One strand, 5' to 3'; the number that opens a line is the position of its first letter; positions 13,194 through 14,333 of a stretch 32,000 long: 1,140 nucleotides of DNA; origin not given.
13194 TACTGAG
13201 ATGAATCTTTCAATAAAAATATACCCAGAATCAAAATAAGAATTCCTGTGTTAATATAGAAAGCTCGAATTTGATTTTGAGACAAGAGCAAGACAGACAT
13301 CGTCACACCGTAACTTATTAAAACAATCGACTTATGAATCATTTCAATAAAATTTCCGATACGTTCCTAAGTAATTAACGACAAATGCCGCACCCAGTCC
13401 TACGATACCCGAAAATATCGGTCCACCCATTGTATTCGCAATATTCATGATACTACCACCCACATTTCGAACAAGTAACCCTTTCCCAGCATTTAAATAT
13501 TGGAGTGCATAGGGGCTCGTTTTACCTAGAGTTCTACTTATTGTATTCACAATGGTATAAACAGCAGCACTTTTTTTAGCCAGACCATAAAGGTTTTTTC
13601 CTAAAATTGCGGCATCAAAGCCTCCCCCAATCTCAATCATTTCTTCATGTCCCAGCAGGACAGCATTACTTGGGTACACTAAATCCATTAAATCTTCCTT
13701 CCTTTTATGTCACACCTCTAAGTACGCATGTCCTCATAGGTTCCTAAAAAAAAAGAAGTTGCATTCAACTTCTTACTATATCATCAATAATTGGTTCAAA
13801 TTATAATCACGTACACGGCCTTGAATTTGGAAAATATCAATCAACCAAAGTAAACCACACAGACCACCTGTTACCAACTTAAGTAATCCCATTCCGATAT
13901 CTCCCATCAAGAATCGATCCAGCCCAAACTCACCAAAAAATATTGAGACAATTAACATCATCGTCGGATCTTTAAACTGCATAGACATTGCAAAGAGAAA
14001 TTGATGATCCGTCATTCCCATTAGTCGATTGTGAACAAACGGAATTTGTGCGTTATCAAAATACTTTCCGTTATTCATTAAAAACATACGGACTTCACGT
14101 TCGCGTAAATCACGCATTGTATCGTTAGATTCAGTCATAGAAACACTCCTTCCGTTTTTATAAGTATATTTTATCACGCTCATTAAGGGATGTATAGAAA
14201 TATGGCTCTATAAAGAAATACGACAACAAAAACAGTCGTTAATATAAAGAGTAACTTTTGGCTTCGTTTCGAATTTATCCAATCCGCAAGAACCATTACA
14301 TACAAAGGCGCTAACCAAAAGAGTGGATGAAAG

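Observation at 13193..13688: Orphan double-glycine-leader peptide with an unusually long cationic mature domain, plus an untracked 49-aa two-TM ORF: candidate new bacteriocin/immunity pair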

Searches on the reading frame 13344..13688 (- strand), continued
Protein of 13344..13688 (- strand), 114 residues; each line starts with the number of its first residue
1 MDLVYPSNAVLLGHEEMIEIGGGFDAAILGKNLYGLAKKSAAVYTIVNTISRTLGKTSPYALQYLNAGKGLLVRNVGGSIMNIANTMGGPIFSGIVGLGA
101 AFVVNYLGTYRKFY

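Call 38: predict_structure(alignment_id=A4)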
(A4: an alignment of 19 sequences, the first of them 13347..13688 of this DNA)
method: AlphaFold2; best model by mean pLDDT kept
length: 114 residues; sequences in the alignment: 19
mean_pLDDT: 66.1   pTM: 0.57
mean pLDDT of the five models: 66.1, 47.9, 47.3, 44.9, 39.0
residues with pLDDT >= 90: 0; 70-90: 63; 50-70: 29; < 50: 22
segments of 3 or more residues with pLDDT < 50: 1-3, 5-22
pLDDT, mean of each block of 10 residues (from residue 1): 43 43 68 76 80 76 69 77 67 58 72 62
secondary structure, 60 per line:
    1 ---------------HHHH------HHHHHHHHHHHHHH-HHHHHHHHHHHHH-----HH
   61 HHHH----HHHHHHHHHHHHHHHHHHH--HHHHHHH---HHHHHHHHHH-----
elements in order: H16-19 H26-39 H41-53 H59-64 H69-87 H90-96 H100-109
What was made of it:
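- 13620..13688 (-): Codons 1-23: rtg-type double-glycine leader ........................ Predicted cleavage after G23. Disordered in the AlphaFold2 model except a short helix at 16-19 (call 38).
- The AlphaFold2 model gives a disordered leader and an all-helical cargo (call 38). The structure model has only moderate confidence, mean pLDDT 66 (call 38).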

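Call 43: fold_search(model_id=the predicted structure, library=pdb)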
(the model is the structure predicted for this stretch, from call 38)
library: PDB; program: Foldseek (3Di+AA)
matches with E <= 10: 12; with E <= 0.001: 0
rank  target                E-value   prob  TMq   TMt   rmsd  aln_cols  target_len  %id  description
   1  2qgm                  4.7e+00  0.10  0.34  0.13   7.5        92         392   11  Crystal structure of succinoglycan biosynthesis protein at the resolution 1.7 A. Northeast Structural Genomics Consortiu (released 2007-07-24)
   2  9l84_R                4.7e+00  0.03  0.20  0.11  11.0       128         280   13  Structure of beta1-AR-Gs complex bound to epinephrine and an allosteric modulator (released 2025-12-31)
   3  1au1_A                5.8e+00  0.02  0.20  0.16  13.1       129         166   12  HUMAN INTERFERON-BETA CRYSTAL STRUCTURE (released 1998-06-17)
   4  7m1u_A                6.2e+00  0.04  0.22  0.10  14.2        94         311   16  Crystal structure of an archaeal CNNM, MtCorB, R235L mutant with C-terminal deletion (released 2021-06-16)
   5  2r5u_F                7.2e+00  0.04  0.26  0.22  12.6       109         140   12  Crystal structure of the N-terminal domain of DnaB helicase from Mycobacterium tuberculosis (released 2008-05-27)
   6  5zdp_D                8.1e+00  0.01  0.15  0.09  14.7       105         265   11  Crystal structure of cyanide-insensitive alternative oxidase from Trypanosoma brucei with ferulenol (released 2019-02-27)
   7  1lmb_4                8.5e+00  0.03  0.22  0.26   7.2        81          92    9  REFINED 1.8 ANGSTROM CRYSTAL STRUCTURE OF THE LAMBDA REPRESSOR-OPERATOR COMPLEX (released 1991-11-05)
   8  7dgy                  8.5e+00  0.03  0.24  0.26  10.3       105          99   14  De novo designed protein H4C2R (released 2021-12-15)
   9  2r5u_C                8.5e+00  0.02  0.22  0.19  12.5       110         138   14  Crystal structure of the N-terminal domain of DnaB helicase from Mycobacterium tuberculosis (released 2008-05-27)
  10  7vkv_MODEL_1_X        9.0e+00  0.02  0.20  0.21  11.1        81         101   16  NMR structure of the zeta-subunit of the F1F0-ATPase from Sinorhizobium meliloti (released 2021-10-13)
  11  4uur_A                9.5e+00  0.02  0.25  0.23  11.2       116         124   11  Cold-adapted truncated hemoglobin from the Antarctic marine bacterium Pseudoalteromonas haloplanktis TAC125 (released 2015-06-10)
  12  7m1u_B                9.5e+00  0.02  0.21  0.10  14.2        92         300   17  Crystal structure of an archaeal CNNM, MtCorB, R235L mutant with C-terminal deletion (released 2021-06-16)
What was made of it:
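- Tried and rejected: The AlphaFold2 model (pLDDT 66) searched against the PDB with Foldseek gave nothing below E 4.7 (calls 38, 43).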

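Call 44: search_protein_families(library=ncbifam, alignment_id=A4, max_evalue=1)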
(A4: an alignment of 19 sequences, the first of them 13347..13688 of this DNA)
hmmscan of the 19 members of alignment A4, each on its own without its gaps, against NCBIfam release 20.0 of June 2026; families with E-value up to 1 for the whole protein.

A. member 1, window:13347-13688:- (114 aa): 0 families

B. families by the number of members that match (of 19 scanned): 8 families
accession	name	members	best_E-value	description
NF011656.1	PRK15075.1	1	0.0068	tricarballylate/proton symporter TcuC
NF033790.1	CnrY_NccY_antiS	1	0.023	CnrY/NccY family anti-sigma factor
TIGR02965.1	xanthine_xdhB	1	0.043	xanthine dehydrogenase molybdopterin binding subunit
NF003181.1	PRK04163.1-1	1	0.081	exosome complex RNA-binding protein Rrp4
TIGR02236.1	recomb_radA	1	0.094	DNA repair and recombination protein RadA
TIGR00983.1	3a0801s02tim23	1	0.1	mitochondrial import inner membrane translocase subunit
NF008875.0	PRK11911.1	1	0.13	flagellar basal body rod modification protein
TIGR03949.1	bact_IIb_cerein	1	0.45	class IIb bacteriocin, lactobin A/cerein 7B family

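Call 48: find_encoding_contigs(protein=window:13344-13688:-, flank=10000, max_places=4)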
Protein window:13344-13688:- (114 aa): 5 contigs read that carry it; 4 places shown.
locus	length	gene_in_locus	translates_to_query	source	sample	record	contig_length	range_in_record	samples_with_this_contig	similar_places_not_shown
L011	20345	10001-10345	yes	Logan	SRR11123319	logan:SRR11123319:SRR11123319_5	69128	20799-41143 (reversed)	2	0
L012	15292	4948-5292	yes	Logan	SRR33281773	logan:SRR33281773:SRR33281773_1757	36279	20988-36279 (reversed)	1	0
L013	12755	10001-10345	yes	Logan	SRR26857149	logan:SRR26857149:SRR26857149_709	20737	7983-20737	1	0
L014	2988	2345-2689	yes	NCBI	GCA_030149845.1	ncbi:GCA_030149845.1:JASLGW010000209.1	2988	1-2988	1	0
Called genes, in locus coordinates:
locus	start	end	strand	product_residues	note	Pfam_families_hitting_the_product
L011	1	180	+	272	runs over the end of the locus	PF04991:LicD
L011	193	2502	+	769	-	PF00122:E1-E2_ATPase, PF00702:Hydrolase, PF08282:Hydrolase_3 (weak)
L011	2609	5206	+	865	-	PF01326:PPDK_N, PF00391:PEP-utilizers, PF02896:PEP-utilizers_C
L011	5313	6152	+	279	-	PF03691:UPF0167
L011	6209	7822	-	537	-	PF01019:G_glu_transpept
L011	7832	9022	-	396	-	-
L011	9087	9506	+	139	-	PF10825:DUF2752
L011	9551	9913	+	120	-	PF05154:TM2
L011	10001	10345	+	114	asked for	-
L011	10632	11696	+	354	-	PF01628:HrcA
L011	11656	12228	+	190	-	PF01025:GrpE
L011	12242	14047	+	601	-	PF00012:HSP70, PF06723:MreB_Mbl, PF00012:HSP70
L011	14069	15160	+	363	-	PF00226:DnaJ, PF01556:DnaJ_C, PF00684:DnaJ_CXXCXGXG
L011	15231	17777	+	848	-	PF02861:Clp_N, PF23569:NBD_SMAX1, PF00004:AAA, PF17871:AAA_lid_9, PF00004:AAA, PF07724:AAA_2, PF07728:AAA_5, PF10431:ClpB_D2-small, +10 more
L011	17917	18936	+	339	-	PF20434:BD-FAE, PF07859:Abhydrolase_3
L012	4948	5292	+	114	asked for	-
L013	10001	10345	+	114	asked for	-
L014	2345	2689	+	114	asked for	-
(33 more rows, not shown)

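Call 50: search_dna_similar(query=window:13347-13688:-, collection=plasmids, mode=protein, max_evalue=0.01)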
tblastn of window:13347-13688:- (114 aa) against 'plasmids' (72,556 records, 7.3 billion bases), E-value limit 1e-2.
No match.
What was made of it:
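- Tried and rejected: Plasmid tblastn with the window protein found nothing (call 50).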

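Call 51: search_dna_similar(query=P0006, collection=plasmids, mode=protein, max_evalue=0.01)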
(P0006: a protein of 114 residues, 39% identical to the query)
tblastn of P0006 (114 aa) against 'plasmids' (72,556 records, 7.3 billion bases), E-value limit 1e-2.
Records with a match: 4; places in all: 4; records where one place covers at least 80% of the query: 0.
Best place of each record, by identity: 60-80% 2; <60% 2.
By first word of the organism name: Bacillus 3; Clostridium 1.
By predicted mobility (MOB-suite, as given by PLSDB): non-mobilizable 4.
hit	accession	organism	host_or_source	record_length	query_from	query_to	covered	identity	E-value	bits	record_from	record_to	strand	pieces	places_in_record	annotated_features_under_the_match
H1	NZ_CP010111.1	Bacillus thuringiensis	soil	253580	3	76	65%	37.0%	2e-3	43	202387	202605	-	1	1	hypothetical protein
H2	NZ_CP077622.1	Clostridium estertheticum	single colony,bovine feces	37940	1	37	32%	51.4%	7e-3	42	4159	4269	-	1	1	hypothetical protein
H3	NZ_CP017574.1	Bacillus thuringiensis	whole organism,soil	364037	3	24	19%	77.3%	8e-3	41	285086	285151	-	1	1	hypothetical protein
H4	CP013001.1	Bacillus thuringiensis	soil sample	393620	3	24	19%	77.3%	8e-3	41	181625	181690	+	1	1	hypothetical protein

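Call 52: get_annotated_region(hit=H1, flank=8000)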
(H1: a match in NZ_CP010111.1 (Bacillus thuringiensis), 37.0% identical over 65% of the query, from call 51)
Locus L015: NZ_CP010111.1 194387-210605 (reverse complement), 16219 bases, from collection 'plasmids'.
description: Bacillus thuringiensis serovar indiana strain HD521 plasmid pBTHD521-5, complete sequence
organism: Bacillus thuringiensis (NCBI taxid 180850)
taxonomy: Bacteria; Bacillota; Bacilli; Bacillales; Bacillaceae; Bacillus; Bacillus thuringiensis
host: -; source: soil; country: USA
typing (MOB-suite, as given by PLSDB): non-mobilizable; replicon rep_cluster_125; mating-pair formation MPF_T
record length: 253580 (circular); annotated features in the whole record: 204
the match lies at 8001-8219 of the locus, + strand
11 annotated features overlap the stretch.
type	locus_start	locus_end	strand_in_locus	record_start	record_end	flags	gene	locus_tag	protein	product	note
CDS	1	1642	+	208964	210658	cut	-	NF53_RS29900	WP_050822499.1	helix-turn-helix transcriptional regulator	-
CDS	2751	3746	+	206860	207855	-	-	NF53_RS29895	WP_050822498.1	DUF4046 domain-containing protein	-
CDS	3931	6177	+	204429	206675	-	-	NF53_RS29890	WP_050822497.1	peptidase domain-containing ABC transporter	-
CDS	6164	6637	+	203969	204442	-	-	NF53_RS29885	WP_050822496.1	hypothetical protein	-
CDS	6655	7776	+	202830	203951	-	-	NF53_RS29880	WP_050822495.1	HlyD family efflux transporter periplasmic adaptor subunit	-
CDS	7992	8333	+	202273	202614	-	-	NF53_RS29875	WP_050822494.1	hypothetical protein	-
CDS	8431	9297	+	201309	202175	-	-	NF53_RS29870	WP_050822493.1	hypothetical protein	-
CDS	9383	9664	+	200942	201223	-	-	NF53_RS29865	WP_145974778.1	hypothetical protein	-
CDS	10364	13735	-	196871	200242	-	-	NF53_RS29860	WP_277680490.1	insecticidal delta-endotoxin Cry8Ea1 family protein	-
CDS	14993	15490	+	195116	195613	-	-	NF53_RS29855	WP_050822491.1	hypothetical protein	-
CDS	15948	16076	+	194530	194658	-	-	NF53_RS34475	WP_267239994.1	hypothetical protein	-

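Call 53: get_annotated_region(hit=H2, flank=8000)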
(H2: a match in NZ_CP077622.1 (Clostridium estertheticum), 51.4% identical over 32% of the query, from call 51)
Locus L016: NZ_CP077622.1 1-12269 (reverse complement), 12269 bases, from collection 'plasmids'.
description: Clostridium estertheticum strain CF007 plasmid pCF007-D, complete sequence
organism: Clostridium estertheticum (NCBI taxid 238834)
taxonomy: Bacteria; Bacillota; Clostridia; Eubacteriales; Clostridiaceae; Clostridium; Clostridium estertheticum
host: -; source: single colony,bovine feces; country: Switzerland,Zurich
typing (MOB-suite, as given by PLSDB): non-mobilizable
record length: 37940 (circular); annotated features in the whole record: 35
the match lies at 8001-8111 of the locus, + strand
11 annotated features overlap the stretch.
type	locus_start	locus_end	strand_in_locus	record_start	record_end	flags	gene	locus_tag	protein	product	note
CDS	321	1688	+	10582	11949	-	-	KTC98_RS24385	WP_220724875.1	caspase family protein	-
CDS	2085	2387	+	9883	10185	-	-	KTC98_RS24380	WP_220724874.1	hypothetical protein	-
CDS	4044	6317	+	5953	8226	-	-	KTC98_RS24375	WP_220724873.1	peptidase domain-containing ABC transporter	-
CDS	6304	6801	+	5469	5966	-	-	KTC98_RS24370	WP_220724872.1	hypothetical protein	-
CDS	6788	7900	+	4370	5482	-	-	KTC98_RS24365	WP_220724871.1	HlyD family efflux transporter periplasmic adaptor subunit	-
CDS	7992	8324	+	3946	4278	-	-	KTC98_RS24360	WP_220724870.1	hypothetical protein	-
CDS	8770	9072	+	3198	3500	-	-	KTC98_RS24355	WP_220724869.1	hypothetical protein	-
CDS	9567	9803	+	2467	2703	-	-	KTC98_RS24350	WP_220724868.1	glucosaminidase domain-containing protein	-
CDS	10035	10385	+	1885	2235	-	-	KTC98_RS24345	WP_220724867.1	peptidoglycan-binding protein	-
CDS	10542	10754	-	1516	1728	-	-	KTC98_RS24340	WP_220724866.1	DUF3006 domain-containing protein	-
CDS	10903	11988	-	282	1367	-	-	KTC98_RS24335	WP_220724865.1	ComEC/Rec2 family competence protein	GO:0030420 - establishment of competence for transformation [Evidence IEA]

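Call 56: find_homologous_proteins(query=A5, max_evalue=0.001)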
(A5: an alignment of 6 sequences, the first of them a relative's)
Query A5 (6 sequences) (155 aa, profile of the alignment): 421 proteins with E <= 0.001 among 1731 candidates; the best 120 are listed.
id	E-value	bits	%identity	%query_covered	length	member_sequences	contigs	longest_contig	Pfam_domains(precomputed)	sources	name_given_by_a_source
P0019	8.6e-66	239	51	100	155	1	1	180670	-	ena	-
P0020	1.6e-62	228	51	98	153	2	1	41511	-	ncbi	-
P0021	2.5e-60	221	77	100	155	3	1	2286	-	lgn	-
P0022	5.1e-60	220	75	100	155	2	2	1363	-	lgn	-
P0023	5.2e-60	220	75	100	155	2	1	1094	-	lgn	-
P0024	7.8e-60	219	83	97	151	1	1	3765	-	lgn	-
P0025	1.2e-59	219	36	99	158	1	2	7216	PF16895.11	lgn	-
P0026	1.7e-59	218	57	100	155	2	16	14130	-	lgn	-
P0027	2.0e-59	218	77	100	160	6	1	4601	-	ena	-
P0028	2.8e-59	217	74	100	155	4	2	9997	-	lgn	-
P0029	3.0e-59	217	55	100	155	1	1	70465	-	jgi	jgi:hypothetical protein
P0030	3.2e-59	217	57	100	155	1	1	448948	-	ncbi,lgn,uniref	ncbi:MAG: AraC family transcriptional regulator [Anaerobacillus sp.]|uniref:AraC family transcriptio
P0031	3.8e-59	217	74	100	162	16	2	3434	-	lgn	-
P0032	1.2e-58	215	53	99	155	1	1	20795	-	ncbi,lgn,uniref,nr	ncbi:AraC family transcriptional regulator [Anaerobranca gottschalkii]|uniref:GyrI-like small molecu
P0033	6.0e-58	213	72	100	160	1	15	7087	-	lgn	-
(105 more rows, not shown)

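Call 68: search_protein_families(library=pfam, proteins=[L009:4015-4269:+, L007:10320-10568:+, L004:10358-10585:+, L002:1035-1274:+], max_evalue=0.1)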
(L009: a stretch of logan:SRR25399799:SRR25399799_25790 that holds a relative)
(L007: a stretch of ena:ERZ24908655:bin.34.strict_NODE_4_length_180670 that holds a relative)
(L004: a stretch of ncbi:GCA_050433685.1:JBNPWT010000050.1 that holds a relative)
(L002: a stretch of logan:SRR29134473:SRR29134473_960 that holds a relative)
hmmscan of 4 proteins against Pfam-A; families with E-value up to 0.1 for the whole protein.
L009:4015-4269:+ (84 aa): 1 family
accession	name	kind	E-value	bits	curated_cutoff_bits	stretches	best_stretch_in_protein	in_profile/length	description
PF01757.29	Acyl_transf_3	-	0.037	13.5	31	1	9-79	220-297/326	Acyltransferase domain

L007:10320-10568:+ (82 aa): 1 family
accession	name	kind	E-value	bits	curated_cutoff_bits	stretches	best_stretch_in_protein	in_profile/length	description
PF13858.11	DUF4199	-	0.049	14.5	32.3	0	38-81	13-56/165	Protein of unknown function (DUF4199)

L004:10358-10585:+ (75 aa): 1 family
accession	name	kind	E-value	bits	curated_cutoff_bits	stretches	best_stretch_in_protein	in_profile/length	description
PF00060.32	Lig_chan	-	0.058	13.7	30.8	1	2-61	8-70/146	Ligand-gated ion channel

L002:1035-1274:+ (79 aa): 0 families

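Call 73: list_cluster_members(proteins=[window:13347-13688:-, window:13196-13342:-])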
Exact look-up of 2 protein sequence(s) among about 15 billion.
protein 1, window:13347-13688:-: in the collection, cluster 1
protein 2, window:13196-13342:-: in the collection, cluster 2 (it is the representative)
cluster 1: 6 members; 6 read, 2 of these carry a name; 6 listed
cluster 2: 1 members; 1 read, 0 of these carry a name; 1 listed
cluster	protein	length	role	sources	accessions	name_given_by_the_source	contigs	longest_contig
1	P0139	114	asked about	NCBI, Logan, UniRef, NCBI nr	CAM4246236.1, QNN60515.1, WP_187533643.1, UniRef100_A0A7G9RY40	hypothetical protein H9L01_09095 [Erysipelothrix inopinata] | Uncharacterized protein n=1 Tax=Erysipelothrix inopinata TaxID=225084 ... | hypothetical protein [Erysipelothrix inopinata]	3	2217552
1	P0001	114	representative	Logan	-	-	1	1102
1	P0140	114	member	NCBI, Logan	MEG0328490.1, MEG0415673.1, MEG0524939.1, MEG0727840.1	MAG: hypothetical protein RR565_06005 [Erysipelothrix sp.]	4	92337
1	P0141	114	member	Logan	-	-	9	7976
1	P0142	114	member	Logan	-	-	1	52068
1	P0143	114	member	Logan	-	-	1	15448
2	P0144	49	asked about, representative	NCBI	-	-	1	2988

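Call 75: find_encoding_contigs(protein=P0012, flank=8000, max_places=1)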
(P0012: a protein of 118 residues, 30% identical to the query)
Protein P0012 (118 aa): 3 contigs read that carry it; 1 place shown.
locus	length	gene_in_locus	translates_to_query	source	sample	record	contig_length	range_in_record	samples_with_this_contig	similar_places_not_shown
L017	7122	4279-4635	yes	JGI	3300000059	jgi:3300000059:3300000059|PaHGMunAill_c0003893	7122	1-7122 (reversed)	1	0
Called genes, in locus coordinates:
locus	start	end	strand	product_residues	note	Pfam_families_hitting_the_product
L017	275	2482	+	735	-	PF03412:Peptidase_C39, PF00664:ABC_membrane, PF02463:SMC_N (weak), PF00005:ABC_tran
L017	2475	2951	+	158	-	-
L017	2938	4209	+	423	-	PF25919:BSH_CusB (faint), PF25887:HB_LcnD (faint), PF26002:Beta-barrel_AprE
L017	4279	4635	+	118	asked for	-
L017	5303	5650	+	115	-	-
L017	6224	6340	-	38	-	-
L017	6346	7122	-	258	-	?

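Call 76: find_encoding_contigs(protein=P0006, flank=8000, max_places=2)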
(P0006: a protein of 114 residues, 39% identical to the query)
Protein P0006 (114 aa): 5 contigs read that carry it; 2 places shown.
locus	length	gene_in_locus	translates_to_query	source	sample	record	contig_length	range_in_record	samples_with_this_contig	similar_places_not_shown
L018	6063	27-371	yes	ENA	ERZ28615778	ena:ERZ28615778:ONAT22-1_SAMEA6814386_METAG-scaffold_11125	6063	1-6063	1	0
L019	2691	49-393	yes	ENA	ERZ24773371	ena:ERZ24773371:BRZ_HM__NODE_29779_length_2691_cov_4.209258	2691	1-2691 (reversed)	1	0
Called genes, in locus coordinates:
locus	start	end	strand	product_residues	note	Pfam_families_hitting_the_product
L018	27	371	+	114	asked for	-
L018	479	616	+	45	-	-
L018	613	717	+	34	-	-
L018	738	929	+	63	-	-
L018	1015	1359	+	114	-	-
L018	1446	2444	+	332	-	-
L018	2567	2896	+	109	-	PF26002:Beta-barrel_AprE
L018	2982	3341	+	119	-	-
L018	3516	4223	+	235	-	-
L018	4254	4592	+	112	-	-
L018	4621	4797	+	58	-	-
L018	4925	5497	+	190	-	-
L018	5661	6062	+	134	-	?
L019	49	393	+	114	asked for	-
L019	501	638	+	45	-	-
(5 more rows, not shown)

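Call 82: search_protein_families(library=pfam, alignment_id=A5, max_evalue=1)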
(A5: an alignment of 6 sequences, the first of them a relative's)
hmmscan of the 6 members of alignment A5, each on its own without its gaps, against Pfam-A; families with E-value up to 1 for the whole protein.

A. member 1, L004:7677-8141:+ (155 aa): 1 family
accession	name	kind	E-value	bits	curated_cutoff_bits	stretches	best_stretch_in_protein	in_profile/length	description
PF09571.16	RE_XcyI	-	0.13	12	25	1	6-50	4-48/305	XcyI restriction endonuclease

B. families by the number of members that match (of 6 scanned): 6 families
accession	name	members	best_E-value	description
PF16895.10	DUF5085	3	1.9e-05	Domain of unknown function (DUF5085)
PF09571.16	RE_XcyI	3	0.023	XcyI restriction endonuclease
PF06445.20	GyrI-like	1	0.0005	GyrI-like small molecule binding domain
PF16978.11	CRIM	1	0.02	SAPK-interacting protein 1 (Sin1), middle CRIM domain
PF04030.19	ALO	1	0.027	D-arabinono-1,4-lactone oxidase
PF04200.17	Lipoprotein_17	1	0.23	Lipoprotein associated domain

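Call 83: search_solved_structures(query=A5, max_evalue=1)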
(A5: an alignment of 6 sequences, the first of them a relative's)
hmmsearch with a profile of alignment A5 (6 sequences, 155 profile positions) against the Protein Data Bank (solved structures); distinct sequences matched with E-value up to 1: 1.
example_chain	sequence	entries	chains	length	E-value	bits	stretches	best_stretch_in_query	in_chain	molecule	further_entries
8ehq_G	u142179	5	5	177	0.029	17.5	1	83-121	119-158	Transcription termination/antitermination protein NusG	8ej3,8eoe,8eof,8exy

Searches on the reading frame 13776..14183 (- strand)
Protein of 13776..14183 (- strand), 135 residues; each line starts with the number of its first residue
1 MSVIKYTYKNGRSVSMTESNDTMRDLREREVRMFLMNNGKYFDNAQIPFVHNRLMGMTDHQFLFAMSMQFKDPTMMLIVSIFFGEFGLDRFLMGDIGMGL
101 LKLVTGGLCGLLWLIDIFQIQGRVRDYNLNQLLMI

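Call 4: search_protein_families(library=pfam, proteins=[window:13776-14183:-], max_evalue=1)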
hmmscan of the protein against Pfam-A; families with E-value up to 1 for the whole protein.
window:13776-14183:- (135 aa): 1 family
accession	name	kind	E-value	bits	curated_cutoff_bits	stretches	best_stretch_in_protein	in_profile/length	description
PF05154.21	TM2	-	7.5e-15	55.3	27.9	1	70-118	2-51/51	TM2 domain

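Call 5: search_protein_families(library=ncbifam, proteins=[window:13776-14183:-], max_evalue=1)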
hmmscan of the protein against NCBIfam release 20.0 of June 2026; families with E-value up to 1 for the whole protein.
window:13776-14183:- (135 aa): 0 families
